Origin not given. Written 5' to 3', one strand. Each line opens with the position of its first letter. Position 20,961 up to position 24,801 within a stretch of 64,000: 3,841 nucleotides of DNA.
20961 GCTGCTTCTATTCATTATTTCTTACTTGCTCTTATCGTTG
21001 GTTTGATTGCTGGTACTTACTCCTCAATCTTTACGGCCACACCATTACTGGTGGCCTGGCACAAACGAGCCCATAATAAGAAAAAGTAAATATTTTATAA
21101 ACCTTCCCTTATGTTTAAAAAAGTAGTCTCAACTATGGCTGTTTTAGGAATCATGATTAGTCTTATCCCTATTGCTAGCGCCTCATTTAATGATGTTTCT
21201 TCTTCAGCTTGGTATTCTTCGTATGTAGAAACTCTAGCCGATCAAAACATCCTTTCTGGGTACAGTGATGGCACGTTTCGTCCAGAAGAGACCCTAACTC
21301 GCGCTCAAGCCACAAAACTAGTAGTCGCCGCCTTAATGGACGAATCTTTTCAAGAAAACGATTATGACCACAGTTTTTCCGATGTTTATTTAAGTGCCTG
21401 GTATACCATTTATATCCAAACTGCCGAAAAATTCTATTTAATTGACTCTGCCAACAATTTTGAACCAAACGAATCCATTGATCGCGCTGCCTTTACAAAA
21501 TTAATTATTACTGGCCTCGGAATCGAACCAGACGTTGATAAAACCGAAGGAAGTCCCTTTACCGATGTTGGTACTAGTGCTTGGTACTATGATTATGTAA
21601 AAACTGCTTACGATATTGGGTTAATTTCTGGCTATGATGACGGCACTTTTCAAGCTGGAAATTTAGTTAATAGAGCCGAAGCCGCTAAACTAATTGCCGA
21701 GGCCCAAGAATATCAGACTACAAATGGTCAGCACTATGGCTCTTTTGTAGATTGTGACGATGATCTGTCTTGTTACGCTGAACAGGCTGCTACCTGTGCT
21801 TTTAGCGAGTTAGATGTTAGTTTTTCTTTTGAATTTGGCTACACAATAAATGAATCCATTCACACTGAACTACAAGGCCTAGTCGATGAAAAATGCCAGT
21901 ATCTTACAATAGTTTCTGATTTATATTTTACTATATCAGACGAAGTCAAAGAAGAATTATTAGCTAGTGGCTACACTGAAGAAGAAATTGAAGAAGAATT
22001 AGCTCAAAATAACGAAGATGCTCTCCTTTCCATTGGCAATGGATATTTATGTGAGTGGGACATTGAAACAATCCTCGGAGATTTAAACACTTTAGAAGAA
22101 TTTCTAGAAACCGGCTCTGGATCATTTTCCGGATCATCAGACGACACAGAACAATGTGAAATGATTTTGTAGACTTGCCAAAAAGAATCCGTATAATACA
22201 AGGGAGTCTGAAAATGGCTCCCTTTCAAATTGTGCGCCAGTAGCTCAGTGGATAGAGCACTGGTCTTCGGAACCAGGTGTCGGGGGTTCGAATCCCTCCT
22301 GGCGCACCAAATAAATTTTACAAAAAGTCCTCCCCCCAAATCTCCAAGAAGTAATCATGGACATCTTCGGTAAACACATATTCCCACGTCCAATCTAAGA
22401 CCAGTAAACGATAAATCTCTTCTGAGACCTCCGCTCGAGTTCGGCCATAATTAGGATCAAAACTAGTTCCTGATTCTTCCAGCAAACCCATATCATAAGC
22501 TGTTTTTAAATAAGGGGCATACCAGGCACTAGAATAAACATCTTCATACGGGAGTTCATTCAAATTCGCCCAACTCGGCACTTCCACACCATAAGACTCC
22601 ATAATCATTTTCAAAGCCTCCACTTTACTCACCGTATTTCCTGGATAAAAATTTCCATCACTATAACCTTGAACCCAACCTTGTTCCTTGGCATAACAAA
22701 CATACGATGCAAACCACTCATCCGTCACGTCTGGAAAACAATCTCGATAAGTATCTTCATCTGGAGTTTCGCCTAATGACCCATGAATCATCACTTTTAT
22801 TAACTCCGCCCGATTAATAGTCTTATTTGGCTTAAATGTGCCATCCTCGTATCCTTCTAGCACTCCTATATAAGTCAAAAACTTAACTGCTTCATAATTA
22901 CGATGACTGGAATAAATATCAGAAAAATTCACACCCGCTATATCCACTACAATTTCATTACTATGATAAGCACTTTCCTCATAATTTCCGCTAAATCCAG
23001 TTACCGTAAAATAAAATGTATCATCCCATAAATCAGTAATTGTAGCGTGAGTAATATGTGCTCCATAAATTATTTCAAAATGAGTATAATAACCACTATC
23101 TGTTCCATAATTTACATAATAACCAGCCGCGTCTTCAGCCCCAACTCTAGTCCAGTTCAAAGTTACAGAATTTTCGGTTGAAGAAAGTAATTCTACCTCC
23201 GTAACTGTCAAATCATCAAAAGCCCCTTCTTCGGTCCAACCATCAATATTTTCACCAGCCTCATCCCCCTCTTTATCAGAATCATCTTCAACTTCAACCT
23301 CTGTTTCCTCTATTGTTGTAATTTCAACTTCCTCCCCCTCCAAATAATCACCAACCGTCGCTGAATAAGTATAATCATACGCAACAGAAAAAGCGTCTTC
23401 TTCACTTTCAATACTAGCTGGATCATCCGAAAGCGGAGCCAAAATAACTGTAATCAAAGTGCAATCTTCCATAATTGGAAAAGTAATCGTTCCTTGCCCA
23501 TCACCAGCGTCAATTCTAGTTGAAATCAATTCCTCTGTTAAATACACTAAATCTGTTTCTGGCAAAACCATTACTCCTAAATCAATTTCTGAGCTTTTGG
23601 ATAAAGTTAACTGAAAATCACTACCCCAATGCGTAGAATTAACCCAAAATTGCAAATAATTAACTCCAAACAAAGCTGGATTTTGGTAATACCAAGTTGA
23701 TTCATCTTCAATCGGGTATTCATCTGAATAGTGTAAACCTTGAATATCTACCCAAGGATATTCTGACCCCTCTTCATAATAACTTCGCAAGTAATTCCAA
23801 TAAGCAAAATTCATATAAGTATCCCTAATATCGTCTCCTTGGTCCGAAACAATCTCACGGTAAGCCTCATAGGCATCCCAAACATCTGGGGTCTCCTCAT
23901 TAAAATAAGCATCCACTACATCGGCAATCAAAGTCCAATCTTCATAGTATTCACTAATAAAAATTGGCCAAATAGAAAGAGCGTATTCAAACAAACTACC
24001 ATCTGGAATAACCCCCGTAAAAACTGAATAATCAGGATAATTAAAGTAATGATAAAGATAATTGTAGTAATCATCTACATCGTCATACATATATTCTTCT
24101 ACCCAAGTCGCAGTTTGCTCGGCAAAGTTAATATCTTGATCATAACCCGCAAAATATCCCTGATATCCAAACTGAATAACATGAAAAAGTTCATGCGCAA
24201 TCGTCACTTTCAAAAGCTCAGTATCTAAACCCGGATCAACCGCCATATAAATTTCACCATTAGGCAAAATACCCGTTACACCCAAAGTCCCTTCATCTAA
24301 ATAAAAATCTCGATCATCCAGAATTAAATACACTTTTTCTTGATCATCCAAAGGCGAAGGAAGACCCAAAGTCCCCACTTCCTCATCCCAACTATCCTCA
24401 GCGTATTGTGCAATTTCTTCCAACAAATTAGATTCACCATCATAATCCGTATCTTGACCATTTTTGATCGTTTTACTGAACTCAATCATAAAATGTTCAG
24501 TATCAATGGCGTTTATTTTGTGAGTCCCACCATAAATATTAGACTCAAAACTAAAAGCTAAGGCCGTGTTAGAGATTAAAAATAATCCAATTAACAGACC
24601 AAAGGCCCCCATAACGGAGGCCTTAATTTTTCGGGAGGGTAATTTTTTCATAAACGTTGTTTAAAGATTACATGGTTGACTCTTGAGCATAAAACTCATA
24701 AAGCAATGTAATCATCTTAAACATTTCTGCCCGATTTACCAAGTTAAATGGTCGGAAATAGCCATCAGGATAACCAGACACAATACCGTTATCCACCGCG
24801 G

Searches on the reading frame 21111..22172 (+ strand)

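Call 47: search_protein_families(library=pfam, proteins=[window:21111-22172:+], max_evalue=0.001)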
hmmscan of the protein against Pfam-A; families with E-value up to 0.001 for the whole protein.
window:21111-22172:+ (353 aa): 1 family
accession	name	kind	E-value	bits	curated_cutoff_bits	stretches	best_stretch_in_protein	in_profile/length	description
PF00395.25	SLH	-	1e-36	125.1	20.8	2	25-67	1-43/44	S-layer homology domain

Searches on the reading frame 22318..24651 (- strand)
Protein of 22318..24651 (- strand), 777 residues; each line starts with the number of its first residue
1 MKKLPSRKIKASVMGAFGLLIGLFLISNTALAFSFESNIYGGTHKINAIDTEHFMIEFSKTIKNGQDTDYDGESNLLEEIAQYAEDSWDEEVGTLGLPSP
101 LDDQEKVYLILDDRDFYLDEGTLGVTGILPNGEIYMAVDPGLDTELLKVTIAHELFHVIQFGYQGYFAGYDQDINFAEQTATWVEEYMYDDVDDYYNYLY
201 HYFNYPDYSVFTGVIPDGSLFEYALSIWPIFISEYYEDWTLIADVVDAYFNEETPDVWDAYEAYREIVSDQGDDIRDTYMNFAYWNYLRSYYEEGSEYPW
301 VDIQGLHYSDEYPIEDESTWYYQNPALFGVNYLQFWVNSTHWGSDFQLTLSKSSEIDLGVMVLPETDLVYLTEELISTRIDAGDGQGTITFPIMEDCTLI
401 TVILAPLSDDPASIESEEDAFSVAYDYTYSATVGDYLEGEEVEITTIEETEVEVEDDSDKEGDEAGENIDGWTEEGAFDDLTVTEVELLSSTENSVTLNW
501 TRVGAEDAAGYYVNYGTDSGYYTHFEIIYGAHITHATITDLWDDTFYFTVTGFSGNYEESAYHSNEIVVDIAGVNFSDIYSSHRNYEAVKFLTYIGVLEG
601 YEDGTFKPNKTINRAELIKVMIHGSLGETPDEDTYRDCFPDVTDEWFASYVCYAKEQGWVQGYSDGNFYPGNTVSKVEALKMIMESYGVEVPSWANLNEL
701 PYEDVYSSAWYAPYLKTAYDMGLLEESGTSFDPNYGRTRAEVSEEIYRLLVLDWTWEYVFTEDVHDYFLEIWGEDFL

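Call 47: search_protein_families(library=pfam, proteins=[window:22318-24651:-], max_evalue=0.001)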
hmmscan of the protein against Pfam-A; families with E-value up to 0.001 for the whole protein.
window:22318-24651:- (777 aa): 1 family
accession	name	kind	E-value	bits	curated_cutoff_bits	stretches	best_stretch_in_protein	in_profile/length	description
PF00395.25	SLH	-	5.6e-27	93.9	20.8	2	575-617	1-43/44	S-layer homology domain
